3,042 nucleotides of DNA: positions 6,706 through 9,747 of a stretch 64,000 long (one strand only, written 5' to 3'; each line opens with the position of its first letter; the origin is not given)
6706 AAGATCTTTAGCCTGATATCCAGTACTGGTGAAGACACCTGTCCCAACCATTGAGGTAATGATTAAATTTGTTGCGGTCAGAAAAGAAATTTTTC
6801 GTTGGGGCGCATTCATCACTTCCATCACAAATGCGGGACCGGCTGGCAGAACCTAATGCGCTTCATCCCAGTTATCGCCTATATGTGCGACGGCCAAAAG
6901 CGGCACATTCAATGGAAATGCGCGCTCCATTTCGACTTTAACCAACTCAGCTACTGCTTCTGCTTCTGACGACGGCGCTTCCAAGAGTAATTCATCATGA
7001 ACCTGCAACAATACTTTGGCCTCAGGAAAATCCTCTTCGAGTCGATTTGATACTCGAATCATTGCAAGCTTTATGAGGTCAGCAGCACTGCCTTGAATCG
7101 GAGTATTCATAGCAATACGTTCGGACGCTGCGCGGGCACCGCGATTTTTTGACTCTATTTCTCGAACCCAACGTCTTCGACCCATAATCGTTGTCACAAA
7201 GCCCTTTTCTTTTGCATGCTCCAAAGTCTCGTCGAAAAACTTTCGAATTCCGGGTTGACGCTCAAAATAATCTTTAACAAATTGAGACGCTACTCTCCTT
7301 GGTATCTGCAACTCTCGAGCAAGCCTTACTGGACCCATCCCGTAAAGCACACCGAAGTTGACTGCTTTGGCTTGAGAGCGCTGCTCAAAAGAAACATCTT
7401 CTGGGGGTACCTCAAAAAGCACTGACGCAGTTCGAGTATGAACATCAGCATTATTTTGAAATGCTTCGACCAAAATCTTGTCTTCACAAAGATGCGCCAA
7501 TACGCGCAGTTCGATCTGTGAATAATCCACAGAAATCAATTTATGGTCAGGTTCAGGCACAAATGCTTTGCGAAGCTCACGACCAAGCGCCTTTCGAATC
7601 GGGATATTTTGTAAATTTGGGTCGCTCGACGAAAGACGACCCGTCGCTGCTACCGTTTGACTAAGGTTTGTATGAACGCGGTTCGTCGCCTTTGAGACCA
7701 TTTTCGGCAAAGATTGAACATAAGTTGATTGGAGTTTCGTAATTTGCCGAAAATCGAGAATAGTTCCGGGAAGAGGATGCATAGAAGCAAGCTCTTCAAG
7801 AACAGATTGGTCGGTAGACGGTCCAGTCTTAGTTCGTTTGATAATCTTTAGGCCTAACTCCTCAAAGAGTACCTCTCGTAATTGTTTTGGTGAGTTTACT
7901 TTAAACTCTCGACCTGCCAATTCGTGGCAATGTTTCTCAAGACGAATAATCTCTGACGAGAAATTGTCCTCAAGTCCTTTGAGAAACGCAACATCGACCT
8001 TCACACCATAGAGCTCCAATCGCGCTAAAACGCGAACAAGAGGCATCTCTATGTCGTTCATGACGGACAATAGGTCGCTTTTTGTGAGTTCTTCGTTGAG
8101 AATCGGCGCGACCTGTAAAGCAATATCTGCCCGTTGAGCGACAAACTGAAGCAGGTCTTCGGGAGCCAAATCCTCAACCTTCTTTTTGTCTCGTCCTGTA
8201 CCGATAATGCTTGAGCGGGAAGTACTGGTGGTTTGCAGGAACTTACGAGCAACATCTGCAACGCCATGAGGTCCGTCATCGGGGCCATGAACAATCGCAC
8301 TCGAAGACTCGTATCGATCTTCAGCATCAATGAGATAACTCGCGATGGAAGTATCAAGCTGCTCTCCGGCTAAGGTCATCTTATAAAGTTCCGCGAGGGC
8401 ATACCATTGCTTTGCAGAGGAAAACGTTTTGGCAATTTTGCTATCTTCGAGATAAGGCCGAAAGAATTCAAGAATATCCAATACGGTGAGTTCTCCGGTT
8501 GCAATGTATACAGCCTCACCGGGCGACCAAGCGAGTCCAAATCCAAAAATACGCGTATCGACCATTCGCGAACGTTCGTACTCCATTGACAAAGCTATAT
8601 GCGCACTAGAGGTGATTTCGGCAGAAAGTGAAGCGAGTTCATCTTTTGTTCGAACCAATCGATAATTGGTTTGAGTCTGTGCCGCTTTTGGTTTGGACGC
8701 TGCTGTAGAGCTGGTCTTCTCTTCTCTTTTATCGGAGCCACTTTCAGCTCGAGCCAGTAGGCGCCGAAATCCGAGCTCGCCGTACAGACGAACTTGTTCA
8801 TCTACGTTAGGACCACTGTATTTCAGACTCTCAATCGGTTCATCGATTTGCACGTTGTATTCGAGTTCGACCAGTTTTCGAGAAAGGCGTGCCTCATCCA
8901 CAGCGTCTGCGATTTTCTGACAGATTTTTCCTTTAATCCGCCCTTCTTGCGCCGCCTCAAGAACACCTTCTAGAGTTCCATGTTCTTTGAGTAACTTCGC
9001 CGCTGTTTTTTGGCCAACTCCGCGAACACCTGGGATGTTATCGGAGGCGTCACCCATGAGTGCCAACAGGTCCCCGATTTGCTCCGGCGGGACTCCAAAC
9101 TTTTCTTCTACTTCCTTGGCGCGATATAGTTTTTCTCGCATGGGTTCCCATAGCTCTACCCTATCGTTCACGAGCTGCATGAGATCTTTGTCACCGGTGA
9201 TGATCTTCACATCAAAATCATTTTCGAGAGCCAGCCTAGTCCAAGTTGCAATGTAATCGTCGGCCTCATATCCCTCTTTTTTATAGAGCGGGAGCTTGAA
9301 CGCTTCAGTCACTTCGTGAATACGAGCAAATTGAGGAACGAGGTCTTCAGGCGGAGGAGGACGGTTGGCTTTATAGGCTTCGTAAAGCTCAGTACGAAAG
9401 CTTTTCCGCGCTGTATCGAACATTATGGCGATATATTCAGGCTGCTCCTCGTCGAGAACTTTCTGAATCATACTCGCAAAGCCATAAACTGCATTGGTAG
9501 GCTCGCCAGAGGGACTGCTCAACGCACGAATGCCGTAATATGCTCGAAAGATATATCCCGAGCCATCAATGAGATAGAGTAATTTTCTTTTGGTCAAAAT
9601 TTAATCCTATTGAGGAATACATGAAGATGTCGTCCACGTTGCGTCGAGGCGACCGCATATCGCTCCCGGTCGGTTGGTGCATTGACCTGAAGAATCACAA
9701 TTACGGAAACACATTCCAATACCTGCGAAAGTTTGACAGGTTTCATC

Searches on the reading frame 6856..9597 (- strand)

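Call 28: search_protein_families(library=ncbifam, proteins=[window:6856-9597:-], max_evalue=1e-8)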
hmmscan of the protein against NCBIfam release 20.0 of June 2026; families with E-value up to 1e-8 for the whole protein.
window:6856-9597:- (914 aa): 14 families
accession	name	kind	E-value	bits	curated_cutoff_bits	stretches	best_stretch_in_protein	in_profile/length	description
NF004397.1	PRK05755.1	equivalog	0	1049.9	720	1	6-914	2-889/889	DNA polymerase I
TIGR00593.1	pola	equivalog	5e-282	938.4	600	1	7-914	1-890/890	DNA polymerase I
NF011539.0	PRK14975.1-3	equivalog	7.6e-84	282.2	640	1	293-912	28-627/628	bifunctional 3'-5' exonuclease/DNA polymerase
NF011547.0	PRK14976.1-4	equivalog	3.7e-62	210.2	305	1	7-283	4-287/291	5'-3' exonuclease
NF011540.0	PRK14975.1-4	equivalog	1.2e-61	209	601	1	508-895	184-555/576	bifunctional 3'-5' exonuclease/DNA polymerase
NF038380.1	phage_DpoZ_1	exception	1.5e-55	188.8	500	1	477-913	144-605/607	aminoadenine-incorporating DNA polymerase DpoZ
NF011541.0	PRK14975.2-1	equivalog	3.3e-55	187.6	871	1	516-912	214-635/645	bifunctional 3'-5' exonuclease/DNA polymerase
NF011545.0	PRK14976.1-2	equivalog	1.6e-51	175.3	434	1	2-257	4-265/287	5'-3' exonuclease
NF011546.0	PRK14976.1-3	equivalog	4e-48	164.2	347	1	5-281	3-287/297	5'-3' exonuclease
NF007017.0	PRK09482.1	equivalog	5.4e-44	150.7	261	1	34-260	28-254/257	flap endonuclease Xni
NF011543.0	PRK14975.2-3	equivalog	1.3e-40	139.2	1139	1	614-911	516-836/853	bifunctional 3'-5' exonuclease/DNA polymerase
NF011542.0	PRK14975.2-2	equivalog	8.3e-39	133.4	1061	1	617-912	480-789/802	bifunctional 3'-5' exonuclease/DNA polymerase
NF011538.0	PRK14975.1-1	equivalog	5.5e-19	68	389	1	594-895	243-533/557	bifunctional 3'-5' exonuclease/DNA polymerase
NF038381.1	phage_DpoZ_2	exception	2.1e-15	56.1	350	1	579-887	387-730/754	aminoadenine-incorporating DNA polymerase DpoZ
